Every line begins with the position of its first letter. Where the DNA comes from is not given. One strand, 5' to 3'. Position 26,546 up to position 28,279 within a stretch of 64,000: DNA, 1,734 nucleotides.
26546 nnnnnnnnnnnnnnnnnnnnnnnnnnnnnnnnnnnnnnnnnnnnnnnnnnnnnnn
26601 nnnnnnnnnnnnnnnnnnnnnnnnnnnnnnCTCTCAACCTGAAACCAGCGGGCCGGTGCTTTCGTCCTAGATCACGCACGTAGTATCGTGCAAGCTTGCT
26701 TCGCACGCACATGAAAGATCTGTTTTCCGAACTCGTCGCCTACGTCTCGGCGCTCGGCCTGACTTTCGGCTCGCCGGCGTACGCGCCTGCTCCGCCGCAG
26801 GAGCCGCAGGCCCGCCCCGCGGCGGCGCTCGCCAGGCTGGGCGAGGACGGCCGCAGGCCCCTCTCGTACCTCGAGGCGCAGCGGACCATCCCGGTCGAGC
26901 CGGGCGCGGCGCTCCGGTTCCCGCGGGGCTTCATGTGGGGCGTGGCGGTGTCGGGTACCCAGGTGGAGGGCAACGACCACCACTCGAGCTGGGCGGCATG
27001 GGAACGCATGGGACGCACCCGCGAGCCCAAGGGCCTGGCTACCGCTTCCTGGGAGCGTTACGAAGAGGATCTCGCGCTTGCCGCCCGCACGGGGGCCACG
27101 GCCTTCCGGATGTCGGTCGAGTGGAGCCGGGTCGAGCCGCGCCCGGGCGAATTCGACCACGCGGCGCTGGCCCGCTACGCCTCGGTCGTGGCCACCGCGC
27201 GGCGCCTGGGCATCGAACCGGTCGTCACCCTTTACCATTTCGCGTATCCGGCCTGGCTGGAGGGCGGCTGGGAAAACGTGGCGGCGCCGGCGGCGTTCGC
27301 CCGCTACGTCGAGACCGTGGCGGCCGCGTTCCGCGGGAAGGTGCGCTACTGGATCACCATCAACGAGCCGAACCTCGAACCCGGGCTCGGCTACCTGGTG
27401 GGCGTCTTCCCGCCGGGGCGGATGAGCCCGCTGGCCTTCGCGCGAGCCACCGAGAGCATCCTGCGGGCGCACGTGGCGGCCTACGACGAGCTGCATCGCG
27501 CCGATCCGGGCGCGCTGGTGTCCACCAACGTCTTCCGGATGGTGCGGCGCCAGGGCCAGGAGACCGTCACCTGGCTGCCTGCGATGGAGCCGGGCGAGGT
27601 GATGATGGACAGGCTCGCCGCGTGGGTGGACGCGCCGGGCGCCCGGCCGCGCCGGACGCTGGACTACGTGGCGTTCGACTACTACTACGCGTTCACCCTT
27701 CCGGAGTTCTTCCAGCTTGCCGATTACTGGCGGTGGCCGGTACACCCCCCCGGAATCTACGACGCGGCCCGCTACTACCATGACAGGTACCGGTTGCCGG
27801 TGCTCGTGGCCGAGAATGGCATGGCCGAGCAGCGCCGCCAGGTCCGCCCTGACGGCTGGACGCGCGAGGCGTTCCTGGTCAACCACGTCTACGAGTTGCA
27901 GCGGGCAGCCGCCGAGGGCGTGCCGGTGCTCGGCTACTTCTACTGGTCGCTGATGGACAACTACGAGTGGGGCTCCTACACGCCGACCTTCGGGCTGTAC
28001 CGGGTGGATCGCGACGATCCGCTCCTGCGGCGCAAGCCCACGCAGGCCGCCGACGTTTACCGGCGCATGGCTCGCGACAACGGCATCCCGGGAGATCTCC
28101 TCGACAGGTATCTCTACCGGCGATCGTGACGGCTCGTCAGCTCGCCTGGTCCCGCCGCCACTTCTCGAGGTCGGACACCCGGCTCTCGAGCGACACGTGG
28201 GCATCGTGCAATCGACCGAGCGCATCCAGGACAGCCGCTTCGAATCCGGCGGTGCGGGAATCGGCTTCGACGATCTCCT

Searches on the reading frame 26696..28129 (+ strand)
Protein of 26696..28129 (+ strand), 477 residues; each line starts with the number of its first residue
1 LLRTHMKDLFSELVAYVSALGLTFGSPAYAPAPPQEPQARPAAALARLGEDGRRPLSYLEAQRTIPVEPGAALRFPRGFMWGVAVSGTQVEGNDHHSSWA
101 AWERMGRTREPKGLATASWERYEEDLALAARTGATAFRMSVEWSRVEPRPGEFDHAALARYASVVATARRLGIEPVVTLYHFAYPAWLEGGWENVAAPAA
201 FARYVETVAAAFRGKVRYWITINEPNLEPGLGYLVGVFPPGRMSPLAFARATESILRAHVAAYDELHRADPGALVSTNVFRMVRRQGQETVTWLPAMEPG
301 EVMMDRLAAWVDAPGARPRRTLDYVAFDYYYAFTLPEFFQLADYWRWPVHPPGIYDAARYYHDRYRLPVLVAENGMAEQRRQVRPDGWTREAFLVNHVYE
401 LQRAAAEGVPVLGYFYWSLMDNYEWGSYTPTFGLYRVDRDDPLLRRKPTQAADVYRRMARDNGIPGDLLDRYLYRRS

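Call 58: search_protein_families(library=pfam, proteins=[window:26696-28129:+], max_evalue=0.001)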
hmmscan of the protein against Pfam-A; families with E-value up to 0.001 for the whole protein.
window:26696-28129:+ (477 aa): 2 families
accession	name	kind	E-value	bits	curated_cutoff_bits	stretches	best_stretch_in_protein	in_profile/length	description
PF00232.24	Glyco_hydro_1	-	1e-62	212.5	22.6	2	74-277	4-218/453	Glycosyl hydrolase family 1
PF00331.26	Glyco_hydro_10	-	0.00062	19.5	22.1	0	137-225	41-129/311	Glycosyl hydrolase family 10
